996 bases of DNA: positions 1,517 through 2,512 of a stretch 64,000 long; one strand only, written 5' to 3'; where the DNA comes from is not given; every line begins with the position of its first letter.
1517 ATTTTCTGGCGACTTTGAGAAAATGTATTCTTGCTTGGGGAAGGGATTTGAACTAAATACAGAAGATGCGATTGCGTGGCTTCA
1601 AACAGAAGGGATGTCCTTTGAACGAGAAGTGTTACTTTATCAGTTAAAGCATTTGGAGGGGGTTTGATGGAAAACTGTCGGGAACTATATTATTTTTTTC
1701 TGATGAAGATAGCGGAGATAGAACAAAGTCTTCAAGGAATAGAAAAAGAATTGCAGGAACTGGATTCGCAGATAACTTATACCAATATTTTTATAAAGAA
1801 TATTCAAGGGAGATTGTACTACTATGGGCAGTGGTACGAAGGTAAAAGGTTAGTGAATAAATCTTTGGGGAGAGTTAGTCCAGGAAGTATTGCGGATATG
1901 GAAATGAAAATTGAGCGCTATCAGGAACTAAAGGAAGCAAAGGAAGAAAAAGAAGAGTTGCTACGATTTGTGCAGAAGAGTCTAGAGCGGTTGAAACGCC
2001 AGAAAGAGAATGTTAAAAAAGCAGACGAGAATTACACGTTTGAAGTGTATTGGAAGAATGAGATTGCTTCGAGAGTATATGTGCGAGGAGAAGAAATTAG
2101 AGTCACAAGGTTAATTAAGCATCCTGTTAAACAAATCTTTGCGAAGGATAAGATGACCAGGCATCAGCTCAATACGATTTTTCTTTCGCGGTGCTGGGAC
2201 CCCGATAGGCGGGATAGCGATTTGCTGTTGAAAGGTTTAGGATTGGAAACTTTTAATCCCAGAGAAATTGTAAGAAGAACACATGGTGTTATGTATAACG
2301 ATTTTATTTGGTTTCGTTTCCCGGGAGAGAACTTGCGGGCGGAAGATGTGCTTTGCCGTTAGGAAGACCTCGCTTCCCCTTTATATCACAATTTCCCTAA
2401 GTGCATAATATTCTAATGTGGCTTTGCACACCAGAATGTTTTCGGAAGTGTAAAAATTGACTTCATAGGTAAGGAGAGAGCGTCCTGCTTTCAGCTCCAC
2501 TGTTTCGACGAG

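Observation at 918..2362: Split HipA-like module in reversed order: kinase core followed by a coupled coiled-coil protein carrying the HipA N-terminal subdomain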

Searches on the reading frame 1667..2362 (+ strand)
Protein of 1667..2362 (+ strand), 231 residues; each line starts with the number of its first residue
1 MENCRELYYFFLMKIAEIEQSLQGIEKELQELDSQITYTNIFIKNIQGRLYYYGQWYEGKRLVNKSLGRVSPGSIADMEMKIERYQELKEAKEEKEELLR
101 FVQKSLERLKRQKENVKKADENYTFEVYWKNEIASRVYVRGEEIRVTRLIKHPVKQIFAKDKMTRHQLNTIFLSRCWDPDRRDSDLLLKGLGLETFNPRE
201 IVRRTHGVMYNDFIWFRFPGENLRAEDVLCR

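Call 3: search_protein_families(library=pfam, proteins=[window:1667-2362:+], max_evalue=1)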
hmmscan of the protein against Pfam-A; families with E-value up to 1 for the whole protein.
window:1667-2362:+ (231 aa): 6 families
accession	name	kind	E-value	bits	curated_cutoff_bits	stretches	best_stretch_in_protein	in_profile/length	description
PF15960.10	DUF4763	-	0.0037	17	30.1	0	14-56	107-149/236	Domain of unknown function (DUF4763)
PF25443.1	ANG-1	-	0.0092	16.6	28.5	1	79-124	39-84/105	ANG-1-like domain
PF20935.2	DUF6847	-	0.017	15.5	27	0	6-40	102-136/141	Family of unknown function (DUF6847)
PF25803.1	Spectrin_SYNE1_2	-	0.021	15.5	27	1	99-161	16-78/113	Nesprin-1, spectrin repeats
PF07926.17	TPR_MLP1_2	-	0.061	13.8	36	1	86-130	8-52/129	TPR/MLP1/MLP2-like protein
PF02996.22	Prefoldin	-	0.29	11.5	23.2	0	14-40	85-111/120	Prefoldin subunit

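Call 4: search_protein_families(library=ncbifam, proteins=[window:1667-2362:+], max_evalue=1)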
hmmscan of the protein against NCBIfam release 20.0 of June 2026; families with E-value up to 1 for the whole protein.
window:1667-2362:+ (231 aa): 4 families
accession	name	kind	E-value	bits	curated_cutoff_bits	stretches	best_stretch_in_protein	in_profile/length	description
NF041013.1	T4P_ComGE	equivalog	0.025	14.6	49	1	82-132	29-83/83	competence type IV pilus minor pilin ComGE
TIGR00987.1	himA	equivalog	0.073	13.5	120.25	1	76-147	3-73/96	integration host factor subunit alpha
TIGR01874.1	cas_cas5a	exception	0.099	12.6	23.05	1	61-143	41-125/173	type I-A CRISPR-associated protein Cas5a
NF053525.1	thylo_ssr2422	subfamily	0.55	10.7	38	0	15-45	18-48/77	ssr2422 family thylakoid membrane protein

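Call 9: search_solved_structures(query=window:1667-2362:+, max_evalue=10, show_alignments=1)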
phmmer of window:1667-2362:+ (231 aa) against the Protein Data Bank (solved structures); distinct sequences matched with E-value up to 10: 7.
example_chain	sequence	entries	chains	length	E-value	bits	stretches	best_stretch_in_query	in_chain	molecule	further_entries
5xg3_A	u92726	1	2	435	0.23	14.1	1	14-110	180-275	Chromosome partition protein Smc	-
5j0h_A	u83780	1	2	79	0.56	12.9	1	86-120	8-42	Design construct 2L6HC3_13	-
5ee5_A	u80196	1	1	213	0.71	12.5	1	56-122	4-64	Brefeldin A-inhibited guanine nucleotide-exchange protein 1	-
9y6s_8K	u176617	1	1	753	1.5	11.5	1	22-127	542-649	Cilia- and flagella-associated protein 91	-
2qa7_A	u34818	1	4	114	2.3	10.8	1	73-129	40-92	Huntingtin-interacting protein 1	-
3i00_A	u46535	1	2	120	3.3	10.4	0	73-128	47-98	Huntingtin-interacting protein 1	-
7mcd_A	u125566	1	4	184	9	8.9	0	85-113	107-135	AI-designed TIM-barrel F15C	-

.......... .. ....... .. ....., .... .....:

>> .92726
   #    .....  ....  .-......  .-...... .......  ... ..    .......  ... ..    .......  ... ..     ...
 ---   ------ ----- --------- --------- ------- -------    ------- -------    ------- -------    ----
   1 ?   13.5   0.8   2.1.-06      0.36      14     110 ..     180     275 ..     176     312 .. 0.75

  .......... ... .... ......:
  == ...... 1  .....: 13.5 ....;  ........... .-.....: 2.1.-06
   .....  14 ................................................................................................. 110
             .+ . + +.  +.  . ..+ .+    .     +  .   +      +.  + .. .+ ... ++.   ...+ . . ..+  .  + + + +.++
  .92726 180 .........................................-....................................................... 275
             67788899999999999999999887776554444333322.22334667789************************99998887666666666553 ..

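Call 10: find_homologous_proteins(query=window:1667-2362:+)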
Query window:1667-2362:+ (231 aa): 73 proteins with E <= 0.001 among 340 candidates.
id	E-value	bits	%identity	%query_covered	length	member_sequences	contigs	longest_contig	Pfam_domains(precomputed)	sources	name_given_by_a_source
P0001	2.6e-150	516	100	100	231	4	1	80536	PF20586.4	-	-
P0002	2.2e-127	441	85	100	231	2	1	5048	-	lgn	-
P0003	5.2e-76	273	54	100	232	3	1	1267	PF20586.4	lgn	-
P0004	3.7e-66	241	52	100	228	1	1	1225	PF20586.4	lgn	-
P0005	2.0e-64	235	48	100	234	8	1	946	PF20586.4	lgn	-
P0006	2.0e-62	229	51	90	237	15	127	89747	PF20586.4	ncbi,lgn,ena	-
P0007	4.6e-62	227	49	100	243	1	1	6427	PF20586.4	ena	-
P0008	4.3e-61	224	50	91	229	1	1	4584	PF20586.4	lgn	-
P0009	2.3e-59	219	52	90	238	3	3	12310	PF20586.4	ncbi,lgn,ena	-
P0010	2.4e-58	215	46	100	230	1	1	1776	PF20586.4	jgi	-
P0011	3.8e-58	215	48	100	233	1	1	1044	PF20586.4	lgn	-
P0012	7.1e-58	214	48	100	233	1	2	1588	PF20586.4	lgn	-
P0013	7.6e-58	214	48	100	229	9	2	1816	-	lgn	-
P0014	4.8e-57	211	50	89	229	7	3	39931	-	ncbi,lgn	-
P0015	5.2e-57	211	47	100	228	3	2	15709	PF20586.4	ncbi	-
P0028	1.7e-51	193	46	100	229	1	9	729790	PF20586.4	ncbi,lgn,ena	-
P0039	2.1e-50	189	45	100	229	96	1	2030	PF20586.4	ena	-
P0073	1.2e-26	112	54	45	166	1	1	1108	PF01381.29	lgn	-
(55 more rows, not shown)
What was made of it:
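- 1667..2362 (+): ORF B: 231-aa partner and putative antitoxin/autorepressor. Its start overlaps A's stop codon (TGATG). 73 homologues of about 230 aa (call 10).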

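Call 11: search_protein_families(library=pfam, proteins=[window:1667-2362:+, P0006, P0028, P0073], max_evalue=10)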
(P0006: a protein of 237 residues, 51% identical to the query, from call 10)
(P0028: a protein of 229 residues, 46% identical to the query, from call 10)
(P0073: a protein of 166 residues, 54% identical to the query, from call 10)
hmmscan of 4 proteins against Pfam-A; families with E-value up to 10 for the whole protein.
window:1667-2362:+ (231 aa): 7 families
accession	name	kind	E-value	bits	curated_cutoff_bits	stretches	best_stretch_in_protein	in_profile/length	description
PF15960.10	DUF4763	-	0.0037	17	30.1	2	14-56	107-149/236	Domain of unknown function (DUF4763)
PF25443.1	ANG-1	-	0.0092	16.6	28.5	1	79-124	39-84/105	ANG-1-like domain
PF20935.2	DUF6847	-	0.017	15.5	27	1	6-40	102-136/141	Family of unknown function (DUF6847)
PF25803.1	Spectrin_SYNE1_2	-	0.021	15.5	27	1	99-161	16-78/113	Nesprin-1, spectrin repeats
PF07926.17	TPR_MLP1_2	-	0.061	13.8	36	1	86-130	8-52/129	TPR/MLP1/MLP2-like protein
PF02996.22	Prefoldin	-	0.29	11.5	23.2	1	14-40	85-111/120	Prefoldin subunit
PF10779.14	XhlA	-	5.9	7.6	34.7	1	13-49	4-40/67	Haemolysin XhlA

P0006 (237 aa): 4 families
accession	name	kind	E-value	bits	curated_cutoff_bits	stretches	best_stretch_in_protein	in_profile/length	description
PF18595.6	Nuf2_DHR10-like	-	0.008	16.7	28.4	1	63-104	48-89/117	Nuf2, DHR10-like domain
PF15898.10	PRKG1_interact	-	0.13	13.3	32.4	1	4-25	56-77/101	cGMP-dependent protein kinase interacting domain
PF15188.11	CCDC-167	-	0.22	12.2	27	1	65-101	28-64/84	Coiled-coil domain-containing protein 167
PF09177.16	STX6_10_61_N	-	0.37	11.8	29.4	1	66-108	35-77/99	Syntaxin 6/10/61, N-terminal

P0028 (229 aa): 3 families
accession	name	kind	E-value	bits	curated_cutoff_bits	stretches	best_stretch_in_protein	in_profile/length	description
PF20989.3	Sarcoglycan_2_C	-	0.0064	17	24.1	1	84-126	76-118/125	Sarcoglycan alpha/epsilon second domain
PF01956.21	EMC3_TMCO1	-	0.31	11.3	27.1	1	5-73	31-87/169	Integral membrane protein EMC3/TMCO1-like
PF12329.13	TMF_DNA_bd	-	0.65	10.5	35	2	10-42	37-69/74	TATA element modulatory factor 1 DNA binding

P0073 (166 aa): 12 families
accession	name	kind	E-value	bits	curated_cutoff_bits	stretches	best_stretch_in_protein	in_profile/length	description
PF01381.28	HTH_3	-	1.7e-08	34.8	23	1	4-39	1-36/55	Helix-turn-helix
PF13560.12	HTH_31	-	0.0044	17.7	27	1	3-40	5-42/64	Helix-turn-helix domain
PF00376.29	MerR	-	0.0058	16.9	28.2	1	17-36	4-23/38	MerR family regulatory protein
PF13384.12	HTH_23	-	0.018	15.3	24.6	1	10-32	15-37/50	Homeodomain-like domain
PF13518.12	HTH_28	-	0.025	15.1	25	1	11-34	11-34/52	Helix-turn-helix domain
PF20432.4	Xre-like-HTH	-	0.033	14.9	25.8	1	4-36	15-46/63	Antitoxin Xre-like helix-turn-helix domain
PF04936.17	DUF658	-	0.04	14.1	24.4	1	10-73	12-75/186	Protein of unknown function (DUF658)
PF04545.22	Sigma70_r4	-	0.048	13.6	24.1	1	8-34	16-42/50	Sigma-70, region 4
PF13411.12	MerR_1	-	0.053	14.1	21.6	1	16-41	4-29/69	MerR HTH family regulatory protein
PF13413.12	HTH_25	-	0.086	13.1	24.6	1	5-34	3-32/62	Helix-turn-helix domain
PF12844.13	HTH_19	-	0.12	12.8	30.2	1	4-40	4-40/64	Helix-turn-helix domain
PF05225.22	HTH_psq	-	0.22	11.7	20.4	1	12-31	15-35/45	helix-turn-helix, Psq domain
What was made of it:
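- Closest known: hipJS and hipIN modules, and hipL. Different: Here the accessory module is N-terminal and is not HIRAN (no Pfam hit, calls 3, 11).
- Tried and rejected: The precomputed DUF6788 label could not be reproduced with the Pfam copy at hand, even at E <= 10 (calls 3, 4, 11).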

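Call 12: find_encoding_contigs(protein=P0028, flank=5000, max_places=4)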
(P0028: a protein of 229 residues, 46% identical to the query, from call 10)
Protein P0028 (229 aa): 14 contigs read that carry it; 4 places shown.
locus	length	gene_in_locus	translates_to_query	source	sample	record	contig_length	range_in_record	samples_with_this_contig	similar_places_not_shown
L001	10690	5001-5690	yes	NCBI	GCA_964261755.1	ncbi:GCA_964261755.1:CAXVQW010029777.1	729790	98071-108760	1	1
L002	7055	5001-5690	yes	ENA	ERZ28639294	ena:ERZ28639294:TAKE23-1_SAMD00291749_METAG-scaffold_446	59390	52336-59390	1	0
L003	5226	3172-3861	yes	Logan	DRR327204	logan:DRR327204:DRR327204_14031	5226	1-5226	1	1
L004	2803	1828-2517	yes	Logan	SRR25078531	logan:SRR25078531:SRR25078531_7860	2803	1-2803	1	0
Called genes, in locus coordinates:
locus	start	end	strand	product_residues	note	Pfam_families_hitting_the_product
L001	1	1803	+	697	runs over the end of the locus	PF00069:Pkinase, PF01636:APH (faint), PF07714:PK_Tyr_Ser-Thr, PF03109:ABC1, PF14531:Kinase-like (weak), PF03793:PASTA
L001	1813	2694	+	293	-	PF16745:RsgA_N, PF03193:RsgA_GTPase, PF00005:ABC_tran (weak), PF01926:MMR_HSR1 (weak)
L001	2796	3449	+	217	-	PF00834:Ribul_P_3_epim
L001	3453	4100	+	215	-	PF04263:TPK_catalytic, PF04265:TPK_B1_binding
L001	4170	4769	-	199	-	PF13189:Cytidylate_kin2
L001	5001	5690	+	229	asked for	PF20586:DUF6788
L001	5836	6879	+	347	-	PF00579:tRNA-synt_1b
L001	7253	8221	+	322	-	PF14659:Phage_int_SAM_3, PF00589:Phage_integrase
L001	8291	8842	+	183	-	-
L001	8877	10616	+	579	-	PF02254:TrkA_N (faint), PF00106:adh_short (weak), PF01073:3Beta_HSD, PF01370:Epimerase, PF02719:Polysacc_synt_2, PF04321:RmlD_sub_bind, PF08659:KR (weak), PF16363:GDP_Man_Dehyd, +2 more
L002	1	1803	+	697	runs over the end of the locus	PF00069:Pkinase, PF01636:APH (faint), PF07714:PK_Tyr_Ser-Thr, PF03109:ABC1, PF14531:Kinase-like (weak), PF03793:PASTA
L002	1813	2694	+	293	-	PF16745:RsgA_N, PF03193:RsgA_GTPase, PF00005:ABC_tran (weak), PF01926:MMR_HSR1 (weak)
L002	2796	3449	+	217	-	PF00834:Ribul_P_3_epim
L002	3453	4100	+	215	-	PF04263:TPK_catalytic, PF04265:TPK_B1_binding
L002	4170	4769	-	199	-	PF13189:Cytidylate_kin2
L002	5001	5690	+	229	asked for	PF20586:DUF6788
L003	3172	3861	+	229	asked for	PF20586:DUF6788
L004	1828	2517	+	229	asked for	PF20586:DUF6788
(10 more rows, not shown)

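Call 13: find_encoding_contigs(protein=P0006, flank=5000, max_places=5)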
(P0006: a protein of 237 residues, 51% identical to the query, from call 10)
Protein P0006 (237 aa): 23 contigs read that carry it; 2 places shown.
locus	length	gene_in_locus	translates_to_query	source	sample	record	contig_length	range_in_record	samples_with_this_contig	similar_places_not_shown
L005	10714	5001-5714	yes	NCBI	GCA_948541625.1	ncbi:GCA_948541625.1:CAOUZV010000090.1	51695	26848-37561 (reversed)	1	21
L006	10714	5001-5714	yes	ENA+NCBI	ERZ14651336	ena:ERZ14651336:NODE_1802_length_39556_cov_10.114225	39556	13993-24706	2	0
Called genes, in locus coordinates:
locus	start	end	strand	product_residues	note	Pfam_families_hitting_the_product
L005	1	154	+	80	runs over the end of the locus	-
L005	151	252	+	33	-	-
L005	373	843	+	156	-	PF00072:Response_reg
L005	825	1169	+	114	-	-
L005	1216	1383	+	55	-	-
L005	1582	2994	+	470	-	PF13173:AAA_14, PF13635:DUF4143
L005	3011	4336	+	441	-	PF05496:RuvB_N, PF00004:AAA, PF07724:AAA_2 (weak), PF07728:AAA_5 (faint), PF13173:AAA_14 (weak), PF20720:nSTAND3 (weak), PF16193:AAA_assoc_2, PF12002:MgsA_C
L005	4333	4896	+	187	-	PF04073:tRNA_edit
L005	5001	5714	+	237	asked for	PF20586:DUF6788 (weak)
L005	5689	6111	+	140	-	-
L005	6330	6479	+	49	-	PF00471:Ribosomal_L33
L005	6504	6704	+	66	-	PF00584:SecE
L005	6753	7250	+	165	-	PF02357:NusG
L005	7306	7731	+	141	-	PF03946:Ribosomal_L11_N, PF00298:Ribosomal_L11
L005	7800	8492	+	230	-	PF00687:Ribosomal_L1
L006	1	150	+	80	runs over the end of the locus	-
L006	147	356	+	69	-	-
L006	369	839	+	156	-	PF00072:Response_reg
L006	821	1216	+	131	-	-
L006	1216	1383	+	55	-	-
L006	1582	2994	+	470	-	PF13173:AAA_14, PF13635:DUF4143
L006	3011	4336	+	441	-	PF05496:RuvB_N, PF00004:AAA, PF07724:AAA_2 (weak), PF07728:AAA_5 (faint), PF13173:AAA_14 (weak), PF20720:nSTAND3 (weak), PF16193:AAA_assoc_2, PF12002:MgsA_C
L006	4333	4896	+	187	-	PF04073:tRNA_edit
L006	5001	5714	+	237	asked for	PF20586:DUF6788 (weak)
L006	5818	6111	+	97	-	-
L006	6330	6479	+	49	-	PF00471:Ribosomal_L33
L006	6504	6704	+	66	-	PF00584:SecE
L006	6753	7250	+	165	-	PF02357:NusG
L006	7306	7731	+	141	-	PF03946:Ribosomal_L11_N, PF00298:Ribosomal_L11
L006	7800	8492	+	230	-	PF00687:Ribosomal_L1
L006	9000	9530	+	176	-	PF00466:Ribosomal_L10, PF27436:RL10_C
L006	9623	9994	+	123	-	PF16320:Ribosomal_L12_N, PF00542:Ribosomal_L12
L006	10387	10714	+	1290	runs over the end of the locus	PF04563:RNA_pol_Rpb2_1, PF04561:RNA_pol_Rpb2_2, PF04565:RNA_pol_Rpb2_3, PF10385:RNA_pol_Rpb2_45, PF00562:RNA_pol_Rpb2_6, PF04560:RNA_pol_Rpb2_7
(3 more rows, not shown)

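Call 20: search_solved_structures(query=A1, max_evalue=10, show_alignments=2)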
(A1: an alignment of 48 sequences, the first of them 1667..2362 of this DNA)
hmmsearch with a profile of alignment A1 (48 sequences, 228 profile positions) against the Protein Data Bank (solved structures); distinct sequences matched with E-value up to 10: 6.
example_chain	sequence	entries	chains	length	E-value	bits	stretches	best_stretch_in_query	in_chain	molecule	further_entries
6w1s_F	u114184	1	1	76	0.083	15.4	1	63-102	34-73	Mediator of RNA polymerase II transcription subunit 9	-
5xg3_A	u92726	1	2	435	0.11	14.9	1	10-114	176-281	Chromosome partition protein Smc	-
8t1i_F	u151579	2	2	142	0.53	12.7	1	63-102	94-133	Mediator of RNA polymerase II transcription subunit 9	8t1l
7emf_I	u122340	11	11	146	0.77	12.2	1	62-102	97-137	Mediator of RNA polymerase II transcription subunit 9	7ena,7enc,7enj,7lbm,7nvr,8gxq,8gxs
8ume_B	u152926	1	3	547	0.82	12.1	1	24-109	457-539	Hemagglutinin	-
9mq1_b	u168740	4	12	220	1.1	11.6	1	22-68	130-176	Hemagglutinin HA2 | H5 HA2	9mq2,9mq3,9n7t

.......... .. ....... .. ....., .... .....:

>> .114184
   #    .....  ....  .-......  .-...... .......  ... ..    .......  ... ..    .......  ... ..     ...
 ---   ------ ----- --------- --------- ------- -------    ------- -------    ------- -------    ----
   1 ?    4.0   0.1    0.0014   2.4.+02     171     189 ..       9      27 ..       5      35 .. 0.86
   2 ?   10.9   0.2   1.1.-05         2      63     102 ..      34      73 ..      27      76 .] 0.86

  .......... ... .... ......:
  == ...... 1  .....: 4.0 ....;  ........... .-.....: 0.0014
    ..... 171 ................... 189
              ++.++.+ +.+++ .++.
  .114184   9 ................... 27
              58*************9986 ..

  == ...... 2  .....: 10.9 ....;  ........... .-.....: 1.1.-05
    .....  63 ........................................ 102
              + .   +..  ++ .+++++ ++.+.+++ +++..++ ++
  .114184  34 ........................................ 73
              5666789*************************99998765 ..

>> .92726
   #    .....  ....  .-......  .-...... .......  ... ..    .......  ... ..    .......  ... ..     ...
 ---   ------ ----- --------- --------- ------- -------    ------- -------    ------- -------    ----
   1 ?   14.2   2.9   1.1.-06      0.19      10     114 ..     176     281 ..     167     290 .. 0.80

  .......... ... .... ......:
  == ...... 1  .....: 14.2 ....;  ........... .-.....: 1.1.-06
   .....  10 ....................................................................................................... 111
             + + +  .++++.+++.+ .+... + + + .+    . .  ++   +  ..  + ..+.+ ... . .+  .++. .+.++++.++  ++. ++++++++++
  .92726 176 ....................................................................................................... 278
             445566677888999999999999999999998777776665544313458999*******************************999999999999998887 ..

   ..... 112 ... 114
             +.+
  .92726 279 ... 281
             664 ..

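Call 29: predict_structure(alignment_id=A1)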
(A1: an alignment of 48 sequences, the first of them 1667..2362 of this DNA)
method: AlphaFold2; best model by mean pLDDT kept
length: 231 residues; sequences in the alignment: 48
mean_pLDDT: 90.2   pTM: 0.50
mean pLDDT of the five models: 90.2, 90.0, 88.7, 87.8, 83.5
residues with pLDDT >= 90: 171; 70-90: 48; 50-70: 11; < 50: 1
segments of 3 or more residues with pLDDT < 50: none
pLDDT, mean of each block of 10 residues (from residue 1): 77 95 96 85 95 92 93 91 93 97 92 62 92 96 93 90 93 91 92 91 90 91 90 55
secondary structure, 60 per line:
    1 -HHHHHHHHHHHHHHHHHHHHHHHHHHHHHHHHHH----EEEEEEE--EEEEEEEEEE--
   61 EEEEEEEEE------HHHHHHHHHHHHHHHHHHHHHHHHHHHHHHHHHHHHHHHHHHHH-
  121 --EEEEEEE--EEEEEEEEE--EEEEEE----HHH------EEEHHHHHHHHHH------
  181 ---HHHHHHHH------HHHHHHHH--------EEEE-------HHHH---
elements in order: H2-35 E40-46 E49-58 E61-69 H76-119 E123-129 E132-140 E143-148 E162-164 H165-174 H184-191 H198-205 E214-217 H225-228
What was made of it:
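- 1667..2023 (+): N-terminal module of B (residues 1-119): helix 2-35, three-stranded sheet 40-69 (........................, labelled DUF6788 in precomputed tables), helix 76-119. Putative dimerising DNA-binding arm. AF2 (call 29).
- Checked: The AlphaFold2 model (pLDDT 90) has helix 2-35, three beta strands 40-69, and helix 76-119 (call 29).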

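Call 33: fold_search(model_id=the predicted structure, library=pdb)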
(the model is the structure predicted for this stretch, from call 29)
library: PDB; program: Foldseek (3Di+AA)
matches with E <= 10: 498; with E <= 0.001: 0
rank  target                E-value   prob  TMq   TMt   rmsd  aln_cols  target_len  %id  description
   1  1fxk_C                6.6e-02  0.99  0.31  0.52  12.0       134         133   15  CRYSTAL STRUCTURE OF ARCHAEAL PREFOLDIN (GIMC). (released 2000-12-06)
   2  2zdi_B                1.3e-01  0.57  0.16  0.32  13.7       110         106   12  Crystal structure of Prefoldin from Pyrococcus horikoshii OT3 (released 2008-02-05)
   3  2zqm                  1.7e-01  0.82  0.21  0.39  10.8       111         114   14  Crystal structure of the prefoldin beta subunit from Thermococcus strain KS-1 (released 2008-08-26)
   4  2zdi_C                2.4e-01  0.97  0.32  0.49  11.9       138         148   13  Crystal structure of Prefoldin from Pyrococcus horikoshii OT3 (released 2008-02-05)
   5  2zdi_A                2.7e-01  0.69  0.23  0.42  11.2       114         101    9  Crystal structure of Prefoldin from Pyrococcus horikoshii OT3 (released 2008-02-05)
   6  6nr8_4                2.9e-01  0.98  0.30  0.63   9.3       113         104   18  hTRiC-hPFD Class6 (released 2019-06-19)
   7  7ab3_E                2.9e-01  0.91  0.33  0.65   3.5       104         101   10  Crystal structure of the Escherichia coli toxin-antitoxin system HipBST (HipT S57A) (released 2022-01-12)
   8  7vuk_B                3.1e-01  0.41  0.17  0.10  11.4        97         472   21  Crystal Structure of the core region of Thermus thermophilus MutS2 complexed with ADP. (released 2022-04-06)
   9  8u64_A                3.3e-01  0.13  0.12  0.06  28.6       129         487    9  Cryo-EM structure of PsBphP in Pfr state, medial PSM only (released 2024-08-21)
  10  1fxk_B                4.4e-01  0.51  0.20  0.34  11.3       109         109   15  CRYSTAL STRUCTURE OF ARCHAEAL PREFOLDIN (GIMC). (released 2000-12-06)
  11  4rnd_C                4.6e-01  0.33  0.20  0.26  18.5       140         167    7  Crystal Structure of the subunit DF-assembly of the eukaryotic V-ATPase. (released 2014-12-10)
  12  9r2r_D                4.6e-01  0.21  0.11  0.18  16.3        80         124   21  De novo designed M7 protein fold (released 2025-05-14)
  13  2qrd_B                5.2e-01  0.66  0.12  0.26   5.1        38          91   13  Crystal Structure of the Adenylate Sensor from AMP-activated Protein Kinase in complex with ADP and ATP (released 2007-10-23)
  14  3rmp_C                6.3e-01  0.87  0.17  0.45   4.0        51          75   14  Structural basis for the recognition of attP substrates by P4-like integrases (released 2012-04-25)
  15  5knc_G                6.3e-01  0.23  0.21  0.24  17.5       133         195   14  Crystal structure of the 3 ADP-bound V1 complex (released 2016-11-02)
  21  8sjd_D                8.4e-01  0.16  0.12  0.07  15.1        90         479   11  Cryo-EM structure of the Hermes transposase bound to two right-ends of its DNA transposon. (released 2023-08-02)
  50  8t8f_E                1.4e+00  0.18  0.24  0.17   7.8       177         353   11  Smc5/6 8mer (released 2023-11-15)
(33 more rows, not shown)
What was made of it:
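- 1667..2023 (+): Weak fold hits to prefoldin and to integrase arm-type DNA-binding domains, E 0.07-1.1 (call 33).
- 2030..2359 (+): C-terminal HipS-like domain of B (residues 122-231), equivalent to HipA N-subdomain 1. Foldseek: HipS 7ab3_E, TM 0.65 normalised by HipS, rmsd 3.5 A, prob 0.91, E 0.29 (call 33).
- Fold match to HipS 7ab3_E: TM 0.65 over 104 columns (call 33). The fold hits linking B's N-terminal module to DNA-binding domains are weak (E 0.6-1.1, call 33).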

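Call 65: search_protein_families(library=padloc, proteins=[window:1667-2362:+], max_evalue=0.1)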
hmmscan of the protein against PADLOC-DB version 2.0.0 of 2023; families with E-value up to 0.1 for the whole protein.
window:1667-2362:+ (231 aa): 2 families
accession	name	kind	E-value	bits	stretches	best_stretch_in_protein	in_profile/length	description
PDLC03859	LmuB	-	0.0032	14.7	1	14-123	382-475/611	-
PDLC00946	Cas5a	-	0.026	12.6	1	61-143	41-125/173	"CRISPR-associated protein Cas5, subtype I-A/APERN"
